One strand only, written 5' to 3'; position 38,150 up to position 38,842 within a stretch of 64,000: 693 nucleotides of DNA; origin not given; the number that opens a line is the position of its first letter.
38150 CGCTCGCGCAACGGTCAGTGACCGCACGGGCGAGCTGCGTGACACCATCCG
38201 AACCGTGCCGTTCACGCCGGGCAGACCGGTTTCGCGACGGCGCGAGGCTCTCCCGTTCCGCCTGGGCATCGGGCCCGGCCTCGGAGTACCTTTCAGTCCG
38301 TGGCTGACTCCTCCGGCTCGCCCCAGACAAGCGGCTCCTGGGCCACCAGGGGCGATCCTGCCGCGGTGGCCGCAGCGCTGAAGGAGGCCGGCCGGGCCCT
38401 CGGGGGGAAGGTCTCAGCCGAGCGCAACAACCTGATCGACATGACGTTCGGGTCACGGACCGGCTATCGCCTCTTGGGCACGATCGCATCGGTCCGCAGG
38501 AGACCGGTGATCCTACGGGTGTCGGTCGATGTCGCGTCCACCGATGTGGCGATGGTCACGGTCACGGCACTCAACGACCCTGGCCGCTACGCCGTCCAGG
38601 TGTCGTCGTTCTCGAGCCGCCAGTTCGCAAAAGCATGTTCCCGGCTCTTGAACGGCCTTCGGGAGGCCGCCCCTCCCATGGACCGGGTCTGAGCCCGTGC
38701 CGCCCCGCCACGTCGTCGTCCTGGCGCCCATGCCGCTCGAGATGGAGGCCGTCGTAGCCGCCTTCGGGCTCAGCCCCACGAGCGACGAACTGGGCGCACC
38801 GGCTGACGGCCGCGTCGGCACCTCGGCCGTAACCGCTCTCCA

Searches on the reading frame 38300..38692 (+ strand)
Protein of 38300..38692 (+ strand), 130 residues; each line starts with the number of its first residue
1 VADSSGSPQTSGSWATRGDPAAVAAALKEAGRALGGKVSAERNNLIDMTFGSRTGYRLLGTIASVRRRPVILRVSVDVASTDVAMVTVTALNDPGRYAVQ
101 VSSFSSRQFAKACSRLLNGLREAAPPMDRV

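Call 3: search_protein_families(library=pfam, proteins=[window:38300-38692:+], max_evalue=0.01)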
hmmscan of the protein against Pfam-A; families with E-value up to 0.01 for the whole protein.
window:38300-38692:+ (130 aa): 0 families

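Call 4: search_protein_families(library=ncbifam, proteins=[window:38300-38692:+], max_evalue=0.01)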
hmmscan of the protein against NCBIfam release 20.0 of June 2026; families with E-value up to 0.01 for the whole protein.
window:38300-38692:+ (130 aa): 0 families

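Call 5: search_protein_families(library=padloc, proteins=[window:38300-38692:+], max_evalue=1)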
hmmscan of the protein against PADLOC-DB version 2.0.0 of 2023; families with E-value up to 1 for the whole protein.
window:38300-38692:+ (130 aa): 0 families

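Call 24: find_homologous_proteins(query=window:38300-38692:+)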
Query window:38300-38692:+ (130 aa): 4 proteins with E <= 0.001 among 190 candidates.
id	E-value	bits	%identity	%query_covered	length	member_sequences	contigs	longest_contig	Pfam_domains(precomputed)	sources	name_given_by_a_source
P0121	6.8e-74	263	97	100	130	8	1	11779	-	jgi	jgi:hypothetical protein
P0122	2.4e-63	229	85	100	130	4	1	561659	-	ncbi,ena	-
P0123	7.9e-59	214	97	83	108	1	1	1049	-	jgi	jgi:hypothetical protein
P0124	6.9e-48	179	81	83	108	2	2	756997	-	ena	-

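Call 52: search_protein_representatives(alignment_id=A2)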
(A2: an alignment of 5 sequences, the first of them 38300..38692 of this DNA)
Query: 5 sequences, 130 profile positions. Proteins with E-value up to 0.001 (for the whole library): 51; up to 1e-10: 18; up to 1e-30: 1. The best 51 are listed.
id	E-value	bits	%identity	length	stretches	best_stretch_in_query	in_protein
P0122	9.6e-77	271.3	-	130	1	1-130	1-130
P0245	7.1e-25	103.5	-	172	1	2-127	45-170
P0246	7.4e-20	87.3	-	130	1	1-127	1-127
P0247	1.0e-19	86.8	-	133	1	11-125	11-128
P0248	2.1e-19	85.9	-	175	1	2-125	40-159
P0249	4.9e-18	81.4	-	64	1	68-129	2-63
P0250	6.8e-18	80.9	-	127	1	1-126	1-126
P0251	4.1e-16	75.2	-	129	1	2-128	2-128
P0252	1.5e-15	73.4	-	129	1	1-127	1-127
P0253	4.4e-14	68.6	-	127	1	1-126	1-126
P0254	9.3e-14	67.6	-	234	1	1-128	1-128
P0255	7.0e-13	64.7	-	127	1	9-127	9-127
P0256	1.1e-12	64.1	-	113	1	18-127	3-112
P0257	2.5e-12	63.0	-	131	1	2-127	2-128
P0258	1.2e-11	60.7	-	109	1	36-127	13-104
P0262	3.3e-10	56.1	-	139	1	2-126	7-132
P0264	1.5e-09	54.0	-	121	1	1-126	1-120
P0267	9.4e-09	51.4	-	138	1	1-122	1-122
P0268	3.1e-08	49.7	-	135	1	1-127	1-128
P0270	5.4e-08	48.9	-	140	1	1-128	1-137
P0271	6.0e-08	48.8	-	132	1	1-127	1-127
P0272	8.0e-08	48.4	-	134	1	5-122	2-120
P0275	5.1e-07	45.8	-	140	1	3-126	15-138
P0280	1.2e-05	41.3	-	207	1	3-127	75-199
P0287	6.8e-05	38.9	-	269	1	6-124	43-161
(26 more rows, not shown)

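Call 57: find_encoding_contigs(protein=P0246, flank=5000, max_places=2)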
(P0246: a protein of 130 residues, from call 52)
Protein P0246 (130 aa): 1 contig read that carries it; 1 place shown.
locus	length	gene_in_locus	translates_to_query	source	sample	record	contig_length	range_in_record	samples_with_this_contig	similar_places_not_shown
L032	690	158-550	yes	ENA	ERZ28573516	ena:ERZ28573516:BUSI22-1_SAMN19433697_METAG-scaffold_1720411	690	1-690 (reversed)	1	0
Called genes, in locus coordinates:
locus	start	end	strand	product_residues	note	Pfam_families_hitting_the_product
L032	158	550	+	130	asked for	-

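Call 58: list_cluster_members(proteins=[P0245, P0247, P0248, P0250, P0251, P0252, P0253, P0254, P0255, P0257])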
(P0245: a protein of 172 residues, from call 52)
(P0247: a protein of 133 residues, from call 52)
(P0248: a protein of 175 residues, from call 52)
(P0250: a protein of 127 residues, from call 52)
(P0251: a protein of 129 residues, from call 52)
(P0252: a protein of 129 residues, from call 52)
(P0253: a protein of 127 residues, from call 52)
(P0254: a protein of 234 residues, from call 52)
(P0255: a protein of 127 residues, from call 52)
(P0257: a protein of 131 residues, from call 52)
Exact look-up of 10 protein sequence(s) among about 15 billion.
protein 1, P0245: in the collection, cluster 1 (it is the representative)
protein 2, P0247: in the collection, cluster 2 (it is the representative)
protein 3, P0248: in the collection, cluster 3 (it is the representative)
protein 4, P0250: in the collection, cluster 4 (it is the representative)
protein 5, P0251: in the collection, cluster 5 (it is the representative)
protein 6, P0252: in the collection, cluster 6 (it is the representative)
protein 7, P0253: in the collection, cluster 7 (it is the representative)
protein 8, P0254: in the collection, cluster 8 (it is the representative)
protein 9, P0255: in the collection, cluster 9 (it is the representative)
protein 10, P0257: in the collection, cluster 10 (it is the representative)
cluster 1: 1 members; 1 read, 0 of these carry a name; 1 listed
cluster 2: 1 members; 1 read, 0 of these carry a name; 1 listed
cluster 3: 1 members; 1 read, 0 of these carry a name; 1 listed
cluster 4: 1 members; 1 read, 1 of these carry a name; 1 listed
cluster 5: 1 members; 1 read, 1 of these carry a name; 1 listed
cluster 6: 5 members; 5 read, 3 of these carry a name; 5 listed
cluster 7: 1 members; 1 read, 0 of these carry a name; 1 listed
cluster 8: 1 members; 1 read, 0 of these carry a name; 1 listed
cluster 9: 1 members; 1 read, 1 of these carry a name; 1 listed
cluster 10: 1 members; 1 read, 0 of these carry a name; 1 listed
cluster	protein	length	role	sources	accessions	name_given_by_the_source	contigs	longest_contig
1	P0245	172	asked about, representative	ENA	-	-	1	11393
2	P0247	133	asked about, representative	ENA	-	-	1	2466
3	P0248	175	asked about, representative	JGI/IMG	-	-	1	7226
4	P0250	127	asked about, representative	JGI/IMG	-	hypothetical protein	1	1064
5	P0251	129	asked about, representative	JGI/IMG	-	hypothetical protein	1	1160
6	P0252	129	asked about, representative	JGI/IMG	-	-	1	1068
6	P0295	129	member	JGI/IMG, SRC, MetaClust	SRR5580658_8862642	hypothetical protein | \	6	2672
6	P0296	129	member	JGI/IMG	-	hypothetical protein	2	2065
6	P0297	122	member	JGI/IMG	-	hypothetical protein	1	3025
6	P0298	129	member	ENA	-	-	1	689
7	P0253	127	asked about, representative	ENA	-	-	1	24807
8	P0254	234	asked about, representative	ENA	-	-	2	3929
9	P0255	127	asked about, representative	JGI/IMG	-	hypothetical protein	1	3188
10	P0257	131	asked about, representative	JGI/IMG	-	-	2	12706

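Call 59: find_encoding_contigs(protein=P0253, flank=6000, max_places=1)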
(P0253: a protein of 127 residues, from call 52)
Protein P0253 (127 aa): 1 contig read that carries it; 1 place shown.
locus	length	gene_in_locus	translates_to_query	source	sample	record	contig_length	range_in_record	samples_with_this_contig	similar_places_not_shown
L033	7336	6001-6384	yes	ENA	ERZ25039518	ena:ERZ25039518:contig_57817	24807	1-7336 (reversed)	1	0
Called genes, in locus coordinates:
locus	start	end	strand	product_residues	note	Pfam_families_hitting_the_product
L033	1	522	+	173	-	PF13302:Acetyltransf_3, PF00583:Acetyltransf_1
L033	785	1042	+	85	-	-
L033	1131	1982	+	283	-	PF04072:LCM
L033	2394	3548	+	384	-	PF01527:HTH_Tnp_1 (faint), PF13011:LZ_Tnp_IS481, PF13384:HTH_23 (weak), PF13518:HTH_28, PF13551:HTH_29, PF13565:HTH_32, PF00665:rve, PF13683:rve_3, +1 more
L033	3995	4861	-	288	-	PF00589:Phage_integrase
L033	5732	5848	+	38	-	-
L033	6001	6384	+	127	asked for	-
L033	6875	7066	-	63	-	PF13560:HTH_31 (weak), PF13744:HTH_37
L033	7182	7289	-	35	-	-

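Call 60: find_encoding_contigs(protein=P0257, flank=6000, max_places=1)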
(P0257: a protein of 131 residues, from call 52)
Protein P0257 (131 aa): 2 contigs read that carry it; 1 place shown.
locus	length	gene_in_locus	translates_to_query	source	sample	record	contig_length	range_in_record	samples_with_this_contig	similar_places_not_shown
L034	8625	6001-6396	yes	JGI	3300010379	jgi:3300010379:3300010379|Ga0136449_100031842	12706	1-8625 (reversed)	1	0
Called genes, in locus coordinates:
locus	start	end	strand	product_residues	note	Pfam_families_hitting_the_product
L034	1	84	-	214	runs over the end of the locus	-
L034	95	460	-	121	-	-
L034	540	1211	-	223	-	PF00520:Ion_trans, PF07885:Ion_trans_2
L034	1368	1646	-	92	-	-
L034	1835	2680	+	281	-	-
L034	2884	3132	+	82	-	PF08986:DUF1889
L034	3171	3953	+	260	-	-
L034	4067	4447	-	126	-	-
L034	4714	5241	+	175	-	-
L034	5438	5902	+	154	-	-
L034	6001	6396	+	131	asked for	-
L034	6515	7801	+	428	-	-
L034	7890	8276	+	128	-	-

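Call 61: find_encoding_contigs(protein=P0245, flank=6000, max_places=1)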
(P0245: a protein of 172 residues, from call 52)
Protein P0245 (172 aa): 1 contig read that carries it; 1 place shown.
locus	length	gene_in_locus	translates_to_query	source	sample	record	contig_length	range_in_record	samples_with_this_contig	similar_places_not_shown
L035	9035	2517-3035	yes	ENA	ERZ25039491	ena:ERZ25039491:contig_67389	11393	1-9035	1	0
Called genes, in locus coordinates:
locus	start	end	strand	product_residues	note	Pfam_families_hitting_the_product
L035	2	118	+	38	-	?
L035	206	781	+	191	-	-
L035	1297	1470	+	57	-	-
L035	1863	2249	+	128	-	-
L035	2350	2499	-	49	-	-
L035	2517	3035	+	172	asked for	-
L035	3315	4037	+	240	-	PF00211:Guanylate_cyc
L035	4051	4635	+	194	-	PF13401:AAA_22 (weak), PF25199:nSTAND_NTPase5 (faint)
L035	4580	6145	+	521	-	PF25872:HTH_77, PF13424:TPR_12 (weak)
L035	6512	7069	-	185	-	-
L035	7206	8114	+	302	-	PF24684:Vgb_lyase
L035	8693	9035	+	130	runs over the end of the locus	PF00903:Glyoxalase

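Call 62: predict_structure(alignment_id=A3)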
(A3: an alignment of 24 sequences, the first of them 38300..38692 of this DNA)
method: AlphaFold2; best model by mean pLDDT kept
length: 130 residues; sequences in the alignment: 24
mean_pLDDT: 74.8   pTM: 0.65
mean pLDDT of the five models: 74.8, 73.7, 73.3, 72.3, 69.5
residues with pLDDT >= 90: 0; 70-90: 98; 50-70: 19; < 50: 13
segments of 3 or more residues with pLDDT < 50: 1-6, 98-100, 128-130
pLDDT, mean of each block of 10 residues (from residue 1): 51 85 86 86 85 74 72 87 85 57 64 81 62
secondary structure, 60 per line:
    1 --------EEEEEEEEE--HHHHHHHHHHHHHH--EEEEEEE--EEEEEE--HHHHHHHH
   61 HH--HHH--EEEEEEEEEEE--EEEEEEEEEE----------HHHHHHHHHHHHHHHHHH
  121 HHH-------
elements in order: E9-17 H20-33 E36-42 E45-50 H53-62 E70-80 E83-92 H103-123

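Call 64: fold_search(model_id=the predicted structure, library=pdb)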
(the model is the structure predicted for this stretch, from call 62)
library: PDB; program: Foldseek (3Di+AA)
matches with E <= 10: 1520; with E <= 0.001: 4
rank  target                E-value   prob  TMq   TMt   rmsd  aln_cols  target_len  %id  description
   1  7myj_A                3.0e-04  1.00  0.54  0.18   3.7       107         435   12  Structure of full length human AMPK (a2b1g1) in complex with a small molecule activator MSG011 (released 2022-06-29)
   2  2qre_A                7.5e-04  1.00  0.54  0.63   4.5       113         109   14  Crystal structure of the adenylate sensor from AMP-activated protein kinase in complex with 5-aminoimidazole-4-carboxa (released 2007-10-23)
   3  5ezv_C                9.0e-04  1.00  0.52  0.18   4.1       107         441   12  X-ray crystal structure of AMP-activated protein kinase alpha-2/alpha-1 RIM chimaera (alpha-2(1-347)/alpha-1(349-401)/ (released 2016-03-09)
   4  5wi2_B                9.6e-04  1.00  0.43  0.57   5.0       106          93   17  Crystal structure of the KA1 domain from human Chk1 (released 2017-10-04)
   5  7myj_C                1.1e-03  1.00  0.53  0.17   3.7       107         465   11  Structure of full length human AMPK (a2b1g1) in complex with a small molecule activator MSG011 (released 2022-06-29)
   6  5wi2_A                1.3e-03  1.00  0.43  0.58   5.2       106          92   18  Crystal structure of the KA1 domain from human Chk1 (released 2017-10-04)
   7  6c9g_A                1.5e-03  1.00  0.54  0.21   3.7       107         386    8  AMP-activated protein kinase bound to pharmacological activator R739 (released 2018-11-28)
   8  2v8q_A                1.6e-03  1.00  0.55  0.68   4.7       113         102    9  Crystal structure of the regulatory fragment of mammalian AMPK in complexes with AMP (released 2007-09-25)
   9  5ezv_A                1.6e-03  1.00  0.51  0.17   4.0       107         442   11  X-ray crystal structure of AMP-activated protein kinase alpha-2/alpha-1 RIM chimaera (alpha-2(1-347)/alpha-1(349-401)/ (released 2016-03-09)
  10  6b1u_C                2.1e-03  1.00  0.53  0.17   3.8       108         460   12  Structure of full-length human AMPK (a2b1g1) in complex with a small molecule activator SC4 (released 2018-04-25)
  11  2ns9_A                2.1e-03  0.95  0.36  0.33   6.8       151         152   14  Crystal structure of protein APE2225 from Aeropyrum pernix K1, Pfam COXG (released 2006-11-14)
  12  2d4r_A                2.3e-03  0.99  0.43  0.39   6.0       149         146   11  Crystal structure of TTHA0849 from Thermus thermophilus HB8 (released 2005-12-13)
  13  4cfe_C                2.4e-03  1.00  0.51  0.18   4.2       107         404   10  Structure of full length human AMPK in complex with a small molecule activator, a benzimidazole derivative (991) (released 2013-12-25)
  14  2y8l_A                2.7e-03  1.00  0.53  0.64   4.9       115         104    8  Structure of the regulatory fragment of mammalian aMPK in complex with two ADP (released 2011-03-16)
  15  3nqn_B                2.7e-03  0.99  0.44  0.39   7.0       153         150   14  Crystal structure of a Protein with unknown function. (DR_2006) from DEINOCOCCUS RADIODURANS at 1.88 A resolution (released 2010-08-18)
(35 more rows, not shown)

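Call 72: list_cluster_members(proteins=[P0262, P0264, P0267, P0268, P0270, P0271, P0272, P0275, P0280, P0287])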
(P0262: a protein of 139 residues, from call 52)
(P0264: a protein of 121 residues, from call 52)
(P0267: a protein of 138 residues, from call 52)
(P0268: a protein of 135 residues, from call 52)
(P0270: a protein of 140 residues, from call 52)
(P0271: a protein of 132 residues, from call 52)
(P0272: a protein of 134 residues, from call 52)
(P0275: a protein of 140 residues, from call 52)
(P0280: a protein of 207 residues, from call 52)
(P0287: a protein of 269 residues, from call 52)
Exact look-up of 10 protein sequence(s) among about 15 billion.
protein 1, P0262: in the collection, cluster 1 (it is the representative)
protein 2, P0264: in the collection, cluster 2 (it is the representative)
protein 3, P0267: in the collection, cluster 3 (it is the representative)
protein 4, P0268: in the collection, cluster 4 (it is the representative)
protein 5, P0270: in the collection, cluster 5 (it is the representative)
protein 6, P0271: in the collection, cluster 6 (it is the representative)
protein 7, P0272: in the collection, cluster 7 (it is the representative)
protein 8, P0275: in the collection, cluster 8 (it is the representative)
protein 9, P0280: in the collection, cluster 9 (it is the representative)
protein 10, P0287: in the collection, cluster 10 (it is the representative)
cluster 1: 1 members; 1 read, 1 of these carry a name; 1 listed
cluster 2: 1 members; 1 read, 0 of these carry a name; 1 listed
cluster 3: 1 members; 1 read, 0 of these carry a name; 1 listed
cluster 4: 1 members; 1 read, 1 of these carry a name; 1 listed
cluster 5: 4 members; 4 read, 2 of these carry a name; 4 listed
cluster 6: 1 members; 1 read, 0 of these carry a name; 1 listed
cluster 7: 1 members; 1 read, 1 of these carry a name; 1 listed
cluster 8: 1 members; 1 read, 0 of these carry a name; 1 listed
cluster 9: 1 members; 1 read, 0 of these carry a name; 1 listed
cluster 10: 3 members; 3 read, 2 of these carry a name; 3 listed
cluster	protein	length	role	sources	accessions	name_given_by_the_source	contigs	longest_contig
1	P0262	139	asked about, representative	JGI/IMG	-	hypothetical protein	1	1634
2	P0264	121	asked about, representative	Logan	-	-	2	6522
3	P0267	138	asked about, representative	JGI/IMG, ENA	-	-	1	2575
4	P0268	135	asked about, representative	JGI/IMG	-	hypothetical protein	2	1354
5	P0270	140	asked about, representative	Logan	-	-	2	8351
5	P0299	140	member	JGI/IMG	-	hypothetical protein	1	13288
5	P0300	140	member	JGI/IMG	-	hypothetical protein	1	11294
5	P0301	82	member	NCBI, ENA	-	-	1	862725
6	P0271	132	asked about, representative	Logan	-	-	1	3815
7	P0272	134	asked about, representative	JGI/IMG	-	hypothetical protein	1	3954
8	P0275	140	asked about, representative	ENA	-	-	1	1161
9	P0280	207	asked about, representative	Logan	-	-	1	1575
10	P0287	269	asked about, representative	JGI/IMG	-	hypothetical protein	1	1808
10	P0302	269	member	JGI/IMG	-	hypothetical protein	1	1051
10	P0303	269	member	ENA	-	-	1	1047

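Call 73: find_encoding_contigs(protein=P0299, flank=6000, max_places=1)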
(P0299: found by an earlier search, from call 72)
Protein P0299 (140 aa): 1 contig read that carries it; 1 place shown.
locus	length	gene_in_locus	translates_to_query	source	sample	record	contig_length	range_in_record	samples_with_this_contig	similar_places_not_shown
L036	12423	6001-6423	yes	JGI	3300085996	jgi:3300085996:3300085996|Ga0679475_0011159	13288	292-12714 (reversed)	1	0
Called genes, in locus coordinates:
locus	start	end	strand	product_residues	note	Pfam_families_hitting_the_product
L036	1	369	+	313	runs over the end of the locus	?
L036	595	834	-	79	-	-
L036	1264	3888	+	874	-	PF00041:fn3 (weak), PF00805:Pentapeptide, PF13576:Pentapeptide_3 (faint), PF13599:Pentapeptide_4 (faint), PF00805:Pentapeptide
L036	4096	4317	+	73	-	-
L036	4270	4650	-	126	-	-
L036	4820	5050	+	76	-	-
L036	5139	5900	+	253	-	-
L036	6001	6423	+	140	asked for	-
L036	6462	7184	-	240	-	-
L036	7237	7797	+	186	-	-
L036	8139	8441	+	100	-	-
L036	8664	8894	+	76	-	-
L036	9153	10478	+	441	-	-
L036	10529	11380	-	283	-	PF00239:Resolvase, PF02796:HTH_7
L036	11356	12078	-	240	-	PF05050:Methyltransf_21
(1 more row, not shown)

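Call 74: find_encoding_contigs(protein=P0248, flank=6000, max_places=1)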
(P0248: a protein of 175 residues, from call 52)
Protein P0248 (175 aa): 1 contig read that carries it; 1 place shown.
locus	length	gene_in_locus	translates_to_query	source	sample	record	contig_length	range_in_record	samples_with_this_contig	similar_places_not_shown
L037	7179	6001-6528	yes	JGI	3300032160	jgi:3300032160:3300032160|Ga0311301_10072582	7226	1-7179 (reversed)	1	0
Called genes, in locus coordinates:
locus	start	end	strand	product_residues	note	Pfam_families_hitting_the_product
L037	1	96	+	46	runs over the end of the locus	?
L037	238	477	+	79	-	-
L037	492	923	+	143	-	-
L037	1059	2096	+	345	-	-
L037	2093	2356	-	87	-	-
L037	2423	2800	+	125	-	PF11774:Lsr2 (weak), PF23359:Lsr2_DNA-bd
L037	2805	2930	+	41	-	-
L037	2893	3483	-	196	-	PF06736:TMEM175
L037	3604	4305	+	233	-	-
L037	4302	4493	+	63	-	-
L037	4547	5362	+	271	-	PF00248:Aldo_ket_red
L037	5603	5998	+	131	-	PF00903:Glyoxalase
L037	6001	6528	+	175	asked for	-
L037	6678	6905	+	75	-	-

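Call 77: search_protein_families(library=pfam, proteins=[window:38300-38692:+, P0252, P0254], max_evalue=10)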
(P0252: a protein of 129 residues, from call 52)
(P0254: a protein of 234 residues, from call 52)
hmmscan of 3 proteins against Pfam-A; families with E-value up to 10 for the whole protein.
window:38300-38692:+ (130 aa): 0 families

P0252 (129 aa): 0 families

P0254 (234 aa): 2 families
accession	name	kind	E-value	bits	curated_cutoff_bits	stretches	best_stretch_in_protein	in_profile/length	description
PF21938.1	CAP_N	-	0.091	13.3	27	1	86-150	11-74/159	CAP, N-terminal domain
PF10732.14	DUF2524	-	0.25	12.1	25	1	136-172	41-76/84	Protein of unknown function (DUF2524)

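Call 78: search_protein_families(library=phrogs, alignment_id=A3, max_evalue=0.01)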
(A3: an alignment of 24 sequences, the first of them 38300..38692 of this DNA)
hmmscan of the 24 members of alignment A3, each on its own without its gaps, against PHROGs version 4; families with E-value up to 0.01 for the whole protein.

A. member 1, window:38300-38692:+ (130 aa): 0 families

B. families by the number of members that match (of 24 scanned): 0 families

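Call 80: fold_search(model_id=the predicted structure, library=viral)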
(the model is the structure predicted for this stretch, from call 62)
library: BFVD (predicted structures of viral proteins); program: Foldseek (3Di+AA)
matches with E <= 10: 1088; with E <= 0.001: 0
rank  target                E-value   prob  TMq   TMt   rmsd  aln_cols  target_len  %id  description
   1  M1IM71                2.5e-03  0.96  0.34  0.32   7.8       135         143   12  (no name in the UniProt tables at hand)
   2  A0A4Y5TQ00            6.0e-03  0.99  0.49  0.35   6.6       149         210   11  (no name in the UniProt tables at hand)
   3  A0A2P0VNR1            6.3e-03  0.87  0.34  0.06  10.1       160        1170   12  Uncharacterized protein [Tetraselmis virus 1]
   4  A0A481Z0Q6            7.2e-03  1.00  0.44  0.13   7.0       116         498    8  Serine/threonine protein kinase [Mimivirus LCMiAC01]
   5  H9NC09                9.7e-03  0.97  0.46  0.45   5.2       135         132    6  (no name in the UniProt tables at hand)
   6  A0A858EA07            9.7e-03  0.47  0.26  0.22  17.4       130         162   15  Uncharacterized protein [Listeria phage vB_Liva_VAfA18]
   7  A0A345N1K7            1.1e-02  0.85  0.39  0.22  11.1       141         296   14  (no name in the UniProt tables at hand)
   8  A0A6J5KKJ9            1.2e-02  0.98  0.42  0.40   8.0       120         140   12  Lipoprotein [uncultured Caudovirales phage]
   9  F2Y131                2.1e-02  0.99  0.44  0.57   5.0       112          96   13  (no name in the UniProt tables at hand)
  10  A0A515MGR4            2.9e-02  0.69  0.33  0.24   9.9       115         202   16  (no name in the UniProt tables at hand)
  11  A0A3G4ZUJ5            2.9e-02  0.69  0.40  0.27  10.2       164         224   13  START domain containing protein [Barrevirus sp.]
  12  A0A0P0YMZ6            2.9e-02  0.41  0.32  0.18  10.9       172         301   10  (no name in the UniProt tables at hand)
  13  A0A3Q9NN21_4          3.3e-02  0.89  0.39  0.07   6.5       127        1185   12  (no name in the UniProt tables at hand)
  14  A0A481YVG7            5.4e-02  0.77  0.46  0.33   7.6       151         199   11  Uncharacterized protein [Marseillevirus LCMAC103]
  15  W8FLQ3                5.4e-02  0.25  0.21  0.10  16.3        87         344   14  U79 [Human betaherpesvirus 6A]
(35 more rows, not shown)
